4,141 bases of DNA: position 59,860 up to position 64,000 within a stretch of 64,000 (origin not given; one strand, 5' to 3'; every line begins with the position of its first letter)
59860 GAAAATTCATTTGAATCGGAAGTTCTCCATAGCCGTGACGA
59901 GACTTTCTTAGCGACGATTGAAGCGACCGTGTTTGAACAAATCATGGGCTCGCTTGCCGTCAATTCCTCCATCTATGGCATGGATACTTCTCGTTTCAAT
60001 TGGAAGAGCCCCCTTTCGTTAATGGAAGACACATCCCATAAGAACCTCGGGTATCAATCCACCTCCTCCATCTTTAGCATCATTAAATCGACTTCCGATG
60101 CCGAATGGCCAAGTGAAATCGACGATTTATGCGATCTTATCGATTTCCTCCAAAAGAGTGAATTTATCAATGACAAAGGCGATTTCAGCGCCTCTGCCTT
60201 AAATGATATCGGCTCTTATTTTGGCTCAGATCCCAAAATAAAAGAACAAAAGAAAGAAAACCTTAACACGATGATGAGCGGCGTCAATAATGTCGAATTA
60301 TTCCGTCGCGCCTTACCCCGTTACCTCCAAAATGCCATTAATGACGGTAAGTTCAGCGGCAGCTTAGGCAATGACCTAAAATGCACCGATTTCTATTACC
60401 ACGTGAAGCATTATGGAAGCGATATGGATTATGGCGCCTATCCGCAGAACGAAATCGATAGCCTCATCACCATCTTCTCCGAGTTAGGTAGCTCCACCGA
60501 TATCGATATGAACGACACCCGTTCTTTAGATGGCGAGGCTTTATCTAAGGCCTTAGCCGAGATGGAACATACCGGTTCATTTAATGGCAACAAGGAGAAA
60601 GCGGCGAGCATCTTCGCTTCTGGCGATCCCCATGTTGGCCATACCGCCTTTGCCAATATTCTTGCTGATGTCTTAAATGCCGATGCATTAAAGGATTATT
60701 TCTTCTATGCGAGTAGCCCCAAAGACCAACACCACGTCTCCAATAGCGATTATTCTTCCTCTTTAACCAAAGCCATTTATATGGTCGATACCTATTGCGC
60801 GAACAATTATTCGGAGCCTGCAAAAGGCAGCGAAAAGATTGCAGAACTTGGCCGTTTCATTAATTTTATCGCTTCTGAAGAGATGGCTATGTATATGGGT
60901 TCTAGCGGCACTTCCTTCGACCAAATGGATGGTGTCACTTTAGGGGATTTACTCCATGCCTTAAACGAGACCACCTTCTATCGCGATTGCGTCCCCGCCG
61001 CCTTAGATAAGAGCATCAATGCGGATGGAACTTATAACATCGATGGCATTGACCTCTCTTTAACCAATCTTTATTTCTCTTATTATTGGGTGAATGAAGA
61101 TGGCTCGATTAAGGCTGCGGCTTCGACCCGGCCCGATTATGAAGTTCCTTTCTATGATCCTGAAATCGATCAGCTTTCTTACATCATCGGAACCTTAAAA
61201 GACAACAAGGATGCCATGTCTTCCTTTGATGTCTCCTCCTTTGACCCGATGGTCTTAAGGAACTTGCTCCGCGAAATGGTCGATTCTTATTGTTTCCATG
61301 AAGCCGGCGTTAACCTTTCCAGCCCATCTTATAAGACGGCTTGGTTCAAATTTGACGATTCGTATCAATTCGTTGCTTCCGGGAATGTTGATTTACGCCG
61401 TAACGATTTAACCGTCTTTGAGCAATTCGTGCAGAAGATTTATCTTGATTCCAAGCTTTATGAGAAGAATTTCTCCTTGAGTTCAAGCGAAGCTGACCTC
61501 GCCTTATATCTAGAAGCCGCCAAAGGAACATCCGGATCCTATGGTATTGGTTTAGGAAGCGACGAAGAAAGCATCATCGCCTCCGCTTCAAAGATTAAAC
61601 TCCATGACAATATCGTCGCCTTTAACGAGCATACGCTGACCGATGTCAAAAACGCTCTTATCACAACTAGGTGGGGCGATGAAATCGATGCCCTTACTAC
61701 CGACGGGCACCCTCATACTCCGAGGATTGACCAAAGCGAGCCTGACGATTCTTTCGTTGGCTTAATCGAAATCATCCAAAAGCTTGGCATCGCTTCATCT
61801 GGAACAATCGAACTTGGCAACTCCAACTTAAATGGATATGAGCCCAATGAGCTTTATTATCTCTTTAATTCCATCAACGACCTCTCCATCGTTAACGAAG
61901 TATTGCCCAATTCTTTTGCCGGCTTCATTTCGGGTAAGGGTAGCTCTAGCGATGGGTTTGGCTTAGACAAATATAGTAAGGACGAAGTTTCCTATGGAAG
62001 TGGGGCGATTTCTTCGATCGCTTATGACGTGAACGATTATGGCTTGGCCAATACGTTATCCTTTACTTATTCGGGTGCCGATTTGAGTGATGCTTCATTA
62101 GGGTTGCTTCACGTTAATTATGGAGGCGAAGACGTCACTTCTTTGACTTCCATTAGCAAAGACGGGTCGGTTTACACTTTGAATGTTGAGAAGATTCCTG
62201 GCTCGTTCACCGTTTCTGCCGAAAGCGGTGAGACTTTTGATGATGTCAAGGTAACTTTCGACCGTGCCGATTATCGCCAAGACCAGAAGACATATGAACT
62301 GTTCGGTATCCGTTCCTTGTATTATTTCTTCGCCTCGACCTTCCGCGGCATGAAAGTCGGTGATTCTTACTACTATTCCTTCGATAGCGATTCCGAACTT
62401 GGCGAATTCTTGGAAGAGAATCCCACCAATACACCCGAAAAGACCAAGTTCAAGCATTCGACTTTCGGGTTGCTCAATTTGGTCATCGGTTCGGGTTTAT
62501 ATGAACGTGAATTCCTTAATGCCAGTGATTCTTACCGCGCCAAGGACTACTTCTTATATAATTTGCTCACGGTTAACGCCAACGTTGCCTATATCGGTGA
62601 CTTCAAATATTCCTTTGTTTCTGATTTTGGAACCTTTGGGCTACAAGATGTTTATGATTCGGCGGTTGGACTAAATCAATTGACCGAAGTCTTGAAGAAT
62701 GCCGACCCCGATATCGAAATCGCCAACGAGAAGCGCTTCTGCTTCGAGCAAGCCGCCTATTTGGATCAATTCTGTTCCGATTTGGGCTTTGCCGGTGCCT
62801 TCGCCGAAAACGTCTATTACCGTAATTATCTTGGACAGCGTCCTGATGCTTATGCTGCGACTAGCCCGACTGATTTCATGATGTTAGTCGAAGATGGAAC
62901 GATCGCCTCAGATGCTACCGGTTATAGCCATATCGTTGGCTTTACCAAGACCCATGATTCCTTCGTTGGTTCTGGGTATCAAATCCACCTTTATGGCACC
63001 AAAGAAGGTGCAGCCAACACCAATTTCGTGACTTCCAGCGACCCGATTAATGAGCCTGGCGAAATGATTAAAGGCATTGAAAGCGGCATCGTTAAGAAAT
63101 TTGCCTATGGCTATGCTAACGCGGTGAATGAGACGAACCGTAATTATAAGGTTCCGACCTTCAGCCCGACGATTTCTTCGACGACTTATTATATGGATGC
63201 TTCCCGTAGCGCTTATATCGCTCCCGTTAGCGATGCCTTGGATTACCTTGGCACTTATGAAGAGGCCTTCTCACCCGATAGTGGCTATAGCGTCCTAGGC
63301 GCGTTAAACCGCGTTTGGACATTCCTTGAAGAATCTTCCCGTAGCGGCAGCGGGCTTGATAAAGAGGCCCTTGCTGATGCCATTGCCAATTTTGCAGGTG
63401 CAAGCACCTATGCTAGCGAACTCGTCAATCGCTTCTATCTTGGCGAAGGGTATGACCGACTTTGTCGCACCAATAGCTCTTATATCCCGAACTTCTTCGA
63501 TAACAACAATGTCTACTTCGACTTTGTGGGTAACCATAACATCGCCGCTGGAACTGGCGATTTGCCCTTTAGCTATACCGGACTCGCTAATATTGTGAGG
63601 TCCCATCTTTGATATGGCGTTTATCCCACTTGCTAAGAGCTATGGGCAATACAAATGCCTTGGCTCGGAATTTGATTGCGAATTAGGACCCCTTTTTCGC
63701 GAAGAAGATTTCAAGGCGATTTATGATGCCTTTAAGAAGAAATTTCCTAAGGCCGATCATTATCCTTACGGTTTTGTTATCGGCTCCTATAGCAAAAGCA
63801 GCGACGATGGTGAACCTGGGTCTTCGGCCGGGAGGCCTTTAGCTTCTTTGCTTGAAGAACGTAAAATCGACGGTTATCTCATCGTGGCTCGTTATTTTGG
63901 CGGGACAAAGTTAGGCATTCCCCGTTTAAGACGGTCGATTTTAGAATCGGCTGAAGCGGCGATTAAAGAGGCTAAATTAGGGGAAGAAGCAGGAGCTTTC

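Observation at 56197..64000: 2471-aa membrane-anchored giant protein of unknown function translationally coupled to YigZ (IMPACT family)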

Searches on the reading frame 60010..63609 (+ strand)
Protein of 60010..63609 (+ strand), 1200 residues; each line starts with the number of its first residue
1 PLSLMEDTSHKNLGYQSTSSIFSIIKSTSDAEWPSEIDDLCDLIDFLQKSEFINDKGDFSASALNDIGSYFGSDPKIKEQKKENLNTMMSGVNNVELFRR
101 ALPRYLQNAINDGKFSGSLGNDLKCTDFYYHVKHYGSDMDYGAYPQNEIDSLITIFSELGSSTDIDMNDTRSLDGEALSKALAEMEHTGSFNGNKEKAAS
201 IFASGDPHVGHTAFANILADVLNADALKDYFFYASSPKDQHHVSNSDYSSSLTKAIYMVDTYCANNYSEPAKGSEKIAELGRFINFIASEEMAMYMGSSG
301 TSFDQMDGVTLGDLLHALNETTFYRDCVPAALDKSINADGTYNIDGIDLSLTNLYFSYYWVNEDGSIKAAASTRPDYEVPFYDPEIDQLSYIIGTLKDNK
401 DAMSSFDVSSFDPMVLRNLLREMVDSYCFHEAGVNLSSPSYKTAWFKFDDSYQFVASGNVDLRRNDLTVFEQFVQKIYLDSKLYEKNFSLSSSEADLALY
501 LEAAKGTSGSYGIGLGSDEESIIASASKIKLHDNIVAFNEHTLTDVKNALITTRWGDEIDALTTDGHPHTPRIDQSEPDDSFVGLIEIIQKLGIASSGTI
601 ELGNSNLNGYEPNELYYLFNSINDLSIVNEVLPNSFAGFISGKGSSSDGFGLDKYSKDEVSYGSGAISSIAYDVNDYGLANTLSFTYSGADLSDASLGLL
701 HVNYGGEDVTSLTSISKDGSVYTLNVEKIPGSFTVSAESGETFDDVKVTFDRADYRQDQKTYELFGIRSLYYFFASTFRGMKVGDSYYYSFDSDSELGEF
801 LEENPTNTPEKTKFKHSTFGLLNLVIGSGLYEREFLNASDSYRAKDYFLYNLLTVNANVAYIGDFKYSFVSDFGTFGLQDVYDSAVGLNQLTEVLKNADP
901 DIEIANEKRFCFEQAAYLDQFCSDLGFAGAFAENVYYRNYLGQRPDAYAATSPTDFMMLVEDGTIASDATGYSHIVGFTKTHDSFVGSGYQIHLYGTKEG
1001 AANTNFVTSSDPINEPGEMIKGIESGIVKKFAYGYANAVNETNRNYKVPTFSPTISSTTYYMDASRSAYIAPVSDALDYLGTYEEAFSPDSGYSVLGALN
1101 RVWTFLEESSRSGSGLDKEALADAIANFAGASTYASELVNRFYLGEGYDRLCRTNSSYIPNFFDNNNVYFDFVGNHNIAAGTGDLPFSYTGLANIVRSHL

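Call 51: predict_structure(alignment_id=A6)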
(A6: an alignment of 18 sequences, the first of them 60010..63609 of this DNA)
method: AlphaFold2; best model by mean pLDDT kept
length: 1200 residues; sequences in the alignment: 18
mean_pLDDT: 74.0   pTM: 0.71
mean pLDDT of the five models: 74.0, 73.6, 73.2, 72.8, 70.4
residues with pLDDT >= 90: 95; 70-90: 738; 50-70: 204; < 50: 163
segments of 3 or more residues with pLDDT < 50: 1-11, 133-138, 266-270, 434-443, 457-461, 507-512, 514-516, 566-571, 575-581, 645-647, 805-809, 951-967, 1039-1081, 1112-1114, 1154-1183
pLDDT, mean of each block of 10 residues (from residue 1): 36 55 71 80 84 79 79 82 88 81 80 72 82 48 80 85 61 78 84 83 85 87 81 87 90 89 59 79 85 73 80 91 90 76 78 86 86 85 91 87 84 87 89 46 52 51 69 89 89 86 63 58 82 89 88 88 62 48 75 77 77 86 90 84 61 86 77 84 86 74 88 87 89 85 87 87 88 87 79 74 56 75 90 83 89 75 70 65 83 80 84 87 80 66 53 47 49 71 62 76 67 80 77 58 37 32 41 41 58 74 71 62 77 71 60 46 46 44 55 66
secondary structure, 60 per line:
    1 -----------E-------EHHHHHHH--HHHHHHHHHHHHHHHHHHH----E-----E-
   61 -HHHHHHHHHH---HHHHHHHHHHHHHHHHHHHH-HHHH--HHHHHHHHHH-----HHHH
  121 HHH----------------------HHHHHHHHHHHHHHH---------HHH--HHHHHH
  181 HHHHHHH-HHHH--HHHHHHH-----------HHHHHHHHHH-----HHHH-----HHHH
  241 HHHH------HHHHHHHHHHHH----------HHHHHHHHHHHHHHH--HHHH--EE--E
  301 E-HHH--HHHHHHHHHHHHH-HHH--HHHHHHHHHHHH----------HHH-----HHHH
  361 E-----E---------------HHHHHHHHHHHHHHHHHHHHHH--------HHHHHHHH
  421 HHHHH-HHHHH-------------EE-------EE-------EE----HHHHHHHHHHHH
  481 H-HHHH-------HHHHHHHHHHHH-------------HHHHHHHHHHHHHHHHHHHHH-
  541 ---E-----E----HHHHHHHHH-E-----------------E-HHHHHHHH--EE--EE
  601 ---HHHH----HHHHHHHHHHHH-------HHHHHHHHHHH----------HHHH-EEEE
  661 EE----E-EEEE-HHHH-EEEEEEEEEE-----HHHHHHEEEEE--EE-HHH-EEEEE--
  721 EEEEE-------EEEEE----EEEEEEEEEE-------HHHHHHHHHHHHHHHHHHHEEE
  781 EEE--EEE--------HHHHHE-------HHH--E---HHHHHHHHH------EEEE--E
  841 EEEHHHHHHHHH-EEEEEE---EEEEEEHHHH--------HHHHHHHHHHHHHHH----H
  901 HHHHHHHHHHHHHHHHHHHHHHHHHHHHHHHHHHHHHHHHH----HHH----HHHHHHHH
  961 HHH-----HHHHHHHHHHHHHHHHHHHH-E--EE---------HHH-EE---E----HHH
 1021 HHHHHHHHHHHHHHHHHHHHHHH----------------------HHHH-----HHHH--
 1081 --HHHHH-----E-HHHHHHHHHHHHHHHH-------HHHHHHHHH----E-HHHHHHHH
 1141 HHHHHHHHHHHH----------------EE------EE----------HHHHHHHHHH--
elements in order (helices of 4 or more, strands of 3 or more residues): H21-27 H30-48 H62-71 H75-94 H96-99 H102-111 H117-123 H146-160 H175-187 H189-192 H195-201 H213-222 H228-231 H237-244 H251-262 H273-287 H290-293 H308-320 H327-338 H357-360 H383-404 H413-425 H427-431 H469-481 H483-486 H494-505 H519-539 H555-563 H585-592 H604-607 H612-623 H631-641 H652-655 E657-662 E669-672 H674-677 E679-688 H694-699 E700-704 E714-718 E721-725 E733-737 E742-751 H759-777 E778-783 E786-788 H797-801 H819-827 E834-837 E840-843 H844-852 E854-859 E863-868 H869-872 H881-895 H900-941 H953-963 H969-988 H1018-1043 H1066-1069 H1075-1078 H1083-1087 H1095-1110 H1118-1126 H1133-1152 H1189-1198
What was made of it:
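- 61978..62619 (+): Beta-rich domain (residues about 1928-2141). AF2 model 2 strands at residues 657-868, pLDDT mostly 75-90 (call 51).
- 62620..63609 (+): C-terminal helical region (residues 2142-2471). It is the least conserved part but ends in a conserved .................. tail. AF2 (call 51).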

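Call 54: fold_search(model_id=the predicted structure, library=pdb)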
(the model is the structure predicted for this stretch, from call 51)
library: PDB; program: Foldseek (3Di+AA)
matches with E <= 10: 345; with E <= 0.001: 1
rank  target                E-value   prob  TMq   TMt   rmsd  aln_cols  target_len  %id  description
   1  8ato_A                9.3e-04  0.57  0.12  0.08  29.1      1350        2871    9  Structure of the giant inhibitor of apoptosis, BIRC6 bound to the regulator SMAC (released 2023-03-08)
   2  8e2i_A                8.9e-03  0.38  0.14  0.09  28.9      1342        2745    8  Cryo-EM structure of BIRC6/Smac (released 2023-02-15)
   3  8k0e_A                2.2e-02  0.13  0.06  0.10  33.9       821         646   10  Human collagen prolyl processing enzyme complex, P3H1/CRTAP heterodimer (released 2024-09-18)
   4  9qwp_C                8.1e-02  0.16  0.09  0.11  20.2       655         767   10  Structure of the human RalGAP2 complex (released 2025-07-16)
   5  9hcj_C1               1.2e-01  0.14  0.14  0.13  24.4      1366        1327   10  D. discoideum nuclear pore complex (released 2024-12-25)
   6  3w3t                  1.9e-01  0.06  0.08  0.09  40.3      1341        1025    8  Crystal structure of Kap121p (released 2013-04-10)
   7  9qwp_B                2.0e-01  0.12  0.10  0.10  20.2       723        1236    9  Structure of the human RalGAP2 complex (released 2025-07-16)
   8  7tbi_F1               2.1e-01  0.06  0.08  0.07  39.0      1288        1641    9  Composite structure of the S. cerevisiae nuclear pore complex (NPC) (released 2022-06-15)
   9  3w3v                  2.3e-01  0.08  0.09  0.10  38.7      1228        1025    8  Crystal structure of Kap121p mutant D353K/E396K/D438K (released 2013-04-10)
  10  7mvy_A                2.6e-01  0.07  0.10  0.08  41.1      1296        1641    8  Single particle cryo-EM structure of the Chaetomium thermophilum Nup188-Nic96 complex (Nup188 residues 1-1858; Nic96 r (released 2022-06-15)
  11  3nd2                  2.7e-01  0.06  0.09  0.11  36.9      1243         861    9  Structure of Yeast Importin-beta (Kap95p) (released 2010-07-07)
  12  4kf7                  2.7e-01  0.05  0.09  0.09  38.6      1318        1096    9  Nup188(aa1-1160) from Myceliophthora thermophila (released 2013-06-19)
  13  7r5k_C0               3.4e-01  0.09  0.13  0.09  29.2      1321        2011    9  Human nuclear pore complex (constricted) (released 2022-06-22)
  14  5zya_C                3.5e-01  0.08  0.09  0.11  23.6       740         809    9  SF3b spliceosomal complex bound to E7107 (released 2018-06-20)
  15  5ife_C                4.1e-01  0.08  0.09  0.11  24.4       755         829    9  Crystal structure of the human SF3b core complex (released 2016-10-26)
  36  5fu5                  1.0e+00  0.84  0.05  0.38   4.8        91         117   10  The complexity of the Ruminococcus flavefaciens cellulosome reflects an expansion in glycan recognition (released 2016-06-22)
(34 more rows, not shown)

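Call 84: fold_search(model_id=the predicted structure, library=viral)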
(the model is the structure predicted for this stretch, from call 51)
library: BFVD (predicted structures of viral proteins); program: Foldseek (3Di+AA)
matches with E <= 10: 276; with E <= 0.001: 0
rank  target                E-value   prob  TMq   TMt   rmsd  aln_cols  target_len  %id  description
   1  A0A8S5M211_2          4.1e-02  0.09  0.06  0.06  29.4       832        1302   12  Minor tail protein [Siphoviridae sp. ctxjx4]
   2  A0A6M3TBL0            2.6e-01  0.30  0.03  0.17  14.5       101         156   18  (no name in the UniProt tables at hand)
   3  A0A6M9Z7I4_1          3.2e-01  0.11  0.06  0.06  28.9       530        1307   10  (no name in the UniProt tables at hand)
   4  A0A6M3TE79            3.8e-01  0.63  0.06  0.28   6.9       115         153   13  (no name in the UniProt tables at hand)
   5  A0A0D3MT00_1          4.0e-01  0.05  0.06  0.06  38.9       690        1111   11  Tail tape measure protein [Lactococcus phage WRP3]
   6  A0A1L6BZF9            5.3e-01  0.44  0.05  0.34   9.1       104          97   12  (no name in the UniProt tables at hand)
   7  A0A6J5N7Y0            5.5e-01  0.47  0.05  0.06  10.6       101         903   13  Uncharacterized protein [uncultured Caudovirales phage]
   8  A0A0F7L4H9            6.3e-01  0.10  0.03  0.14  14.5       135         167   12  Uncharacterized protein [uncultured marine virus]
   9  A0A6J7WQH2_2          6.3e-01  0.05  0.07  0.07  31.6       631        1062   11  Large polyvalent protein associated domain-containing protein [uncultured Caudovirales phage]
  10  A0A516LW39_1          7.7e-01  0.02  0.06  0.06  30.9       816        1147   10  (no name in the UniProt tables at hand)
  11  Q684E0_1              8.1e-01  0.03  0.08  0.08  32.9      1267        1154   10  (no name in the UniProt tables at hand)
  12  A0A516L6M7            9.1e-01  0.02  0.05  0.06  43.1       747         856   10  (no name in the UniProt tables at hand)
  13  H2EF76                9.5e-01  0.82  0.06  0.17   6.8       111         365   11  Putative BTB_POZ domain-containing protein [Moumouvirus sp. 'Monve']
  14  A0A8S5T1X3            9.9e-01  0.54  0.05  0.31   7.1        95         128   14  Uncharacterized protein [Myoviridae sp. ct5ra14]
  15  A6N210                1.0e+00  0.23  0.05  0.21   9.7       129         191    8  Uncharacterized protein [Microbacterium phage Min1]
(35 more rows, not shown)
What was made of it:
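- On Anti-phage defence or phage structural proteins: BFVD best match E 0.04 (call 84).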

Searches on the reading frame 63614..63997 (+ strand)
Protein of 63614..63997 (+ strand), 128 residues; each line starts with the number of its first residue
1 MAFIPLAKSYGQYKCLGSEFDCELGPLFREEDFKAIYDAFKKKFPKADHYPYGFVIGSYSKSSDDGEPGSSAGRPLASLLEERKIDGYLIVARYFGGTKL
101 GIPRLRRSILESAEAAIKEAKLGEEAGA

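Call 7: search_protein_families(library=pfam, proteins=[window:63614-63997:+], max_evalue=0.1)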
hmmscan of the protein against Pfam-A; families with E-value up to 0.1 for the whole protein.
window:63614-63997:+ (128 aa): 1 family
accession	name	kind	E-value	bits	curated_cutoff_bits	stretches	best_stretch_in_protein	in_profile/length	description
PF01205.25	UPF0029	-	3e-21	75.9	27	1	17-117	2-107/107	Uncharacterized protein family UPF0029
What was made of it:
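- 63614..64000 (+): yigZ (IMPACT family), cut off by the window end; it starts 1 nt after the giant's stop. Pfam UPF0029, E 3e-21 (call 7).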
